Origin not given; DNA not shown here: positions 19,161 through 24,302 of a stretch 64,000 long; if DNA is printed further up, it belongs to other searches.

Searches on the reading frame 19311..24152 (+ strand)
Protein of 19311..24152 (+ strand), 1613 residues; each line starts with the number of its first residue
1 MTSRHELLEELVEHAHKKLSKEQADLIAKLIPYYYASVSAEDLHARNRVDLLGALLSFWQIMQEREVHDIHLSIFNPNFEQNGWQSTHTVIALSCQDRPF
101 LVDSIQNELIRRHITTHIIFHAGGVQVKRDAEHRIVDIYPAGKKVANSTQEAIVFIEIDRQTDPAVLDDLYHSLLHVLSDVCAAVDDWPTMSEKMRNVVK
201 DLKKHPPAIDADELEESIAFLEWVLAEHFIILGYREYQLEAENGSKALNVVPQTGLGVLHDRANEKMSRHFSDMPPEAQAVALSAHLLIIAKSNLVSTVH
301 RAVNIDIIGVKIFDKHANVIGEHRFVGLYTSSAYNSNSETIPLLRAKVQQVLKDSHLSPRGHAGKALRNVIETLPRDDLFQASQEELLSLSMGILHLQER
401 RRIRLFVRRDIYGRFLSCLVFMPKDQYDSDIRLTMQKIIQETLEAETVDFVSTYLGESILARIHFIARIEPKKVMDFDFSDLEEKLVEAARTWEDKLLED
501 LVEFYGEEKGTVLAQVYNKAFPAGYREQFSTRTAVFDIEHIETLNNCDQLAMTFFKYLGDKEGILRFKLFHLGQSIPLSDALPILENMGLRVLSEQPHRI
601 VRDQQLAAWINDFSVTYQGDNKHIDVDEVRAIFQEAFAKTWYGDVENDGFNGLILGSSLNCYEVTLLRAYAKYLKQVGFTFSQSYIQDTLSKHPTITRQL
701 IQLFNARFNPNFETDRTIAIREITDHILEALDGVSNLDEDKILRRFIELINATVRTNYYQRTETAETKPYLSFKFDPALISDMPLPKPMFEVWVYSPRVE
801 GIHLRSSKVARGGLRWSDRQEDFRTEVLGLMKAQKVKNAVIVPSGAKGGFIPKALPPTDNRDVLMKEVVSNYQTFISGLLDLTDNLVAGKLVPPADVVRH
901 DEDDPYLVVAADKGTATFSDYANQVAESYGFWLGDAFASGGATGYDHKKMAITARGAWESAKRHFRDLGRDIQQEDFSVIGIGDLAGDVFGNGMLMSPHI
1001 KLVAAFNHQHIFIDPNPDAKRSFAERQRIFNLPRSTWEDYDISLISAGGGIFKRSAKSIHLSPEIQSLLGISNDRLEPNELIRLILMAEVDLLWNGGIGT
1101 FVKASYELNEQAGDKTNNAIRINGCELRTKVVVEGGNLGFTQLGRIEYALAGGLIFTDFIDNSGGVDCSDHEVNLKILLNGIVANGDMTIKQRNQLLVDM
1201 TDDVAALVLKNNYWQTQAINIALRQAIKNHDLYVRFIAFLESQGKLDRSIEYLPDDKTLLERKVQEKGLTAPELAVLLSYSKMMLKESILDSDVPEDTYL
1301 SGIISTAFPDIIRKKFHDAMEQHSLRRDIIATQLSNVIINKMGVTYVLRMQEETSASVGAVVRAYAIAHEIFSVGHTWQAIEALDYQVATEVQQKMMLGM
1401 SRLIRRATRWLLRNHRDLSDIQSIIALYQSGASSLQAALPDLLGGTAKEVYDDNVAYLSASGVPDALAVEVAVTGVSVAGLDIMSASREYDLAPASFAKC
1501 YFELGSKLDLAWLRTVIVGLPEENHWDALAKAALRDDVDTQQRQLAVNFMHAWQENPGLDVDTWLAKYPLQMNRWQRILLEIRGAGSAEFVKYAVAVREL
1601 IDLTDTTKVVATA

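Call 68: search_protein_families(library=pfam, max_evalue=0.00001, proteins=[window:19311-24152:+])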
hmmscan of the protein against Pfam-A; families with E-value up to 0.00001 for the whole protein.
window:19311-24152:+ (1613 aa): 8 families
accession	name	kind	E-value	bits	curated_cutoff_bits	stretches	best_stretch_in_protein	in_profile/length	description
PF05088.18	Bac_GDH_CD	-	2.5e-263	874.5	22.8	1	727-1221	2-496/497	Bacterial NAD-glutamate dehydrogenase, catalytic domain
PF21074.2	GDH_C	-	3.6e-112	375.4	26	1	1267-1601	2-338/339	Glutamate dehydrogenase, C-terminal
PF21075.3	GDH_ACT1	-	5.9e-41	140.1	23.7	1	32-174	3-144/144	Glutamate dehydrogenase, ACT1 domain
PF21076.3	GDH_ACT2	-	1.9e-30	105.7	22.8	1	404-494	1-90/90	Glutamate dehydrogenase, ACT2 domain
PF21078.2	GDH_HM3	-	1.1e-28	99.5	24.6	1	645-710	1-66/66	Glutamate dehydrogenase, helical motif 3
PF21073.2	GDH_HM1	-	2.9e-24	85.2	21.2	1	341-400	1-60/60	Glutamate dehydrogenase, helical motif 1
PF21077.3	GDH_ACT3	-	1.8e-23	82.5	22.2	1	549-628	1-79/80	Glutamate dehydrogenase, ACT3 domain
PF21079.2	GDH_HM2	-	4.6e-17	62.1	21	1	501-544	2-45/45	Glutamate dehydrogenase, helical motif 2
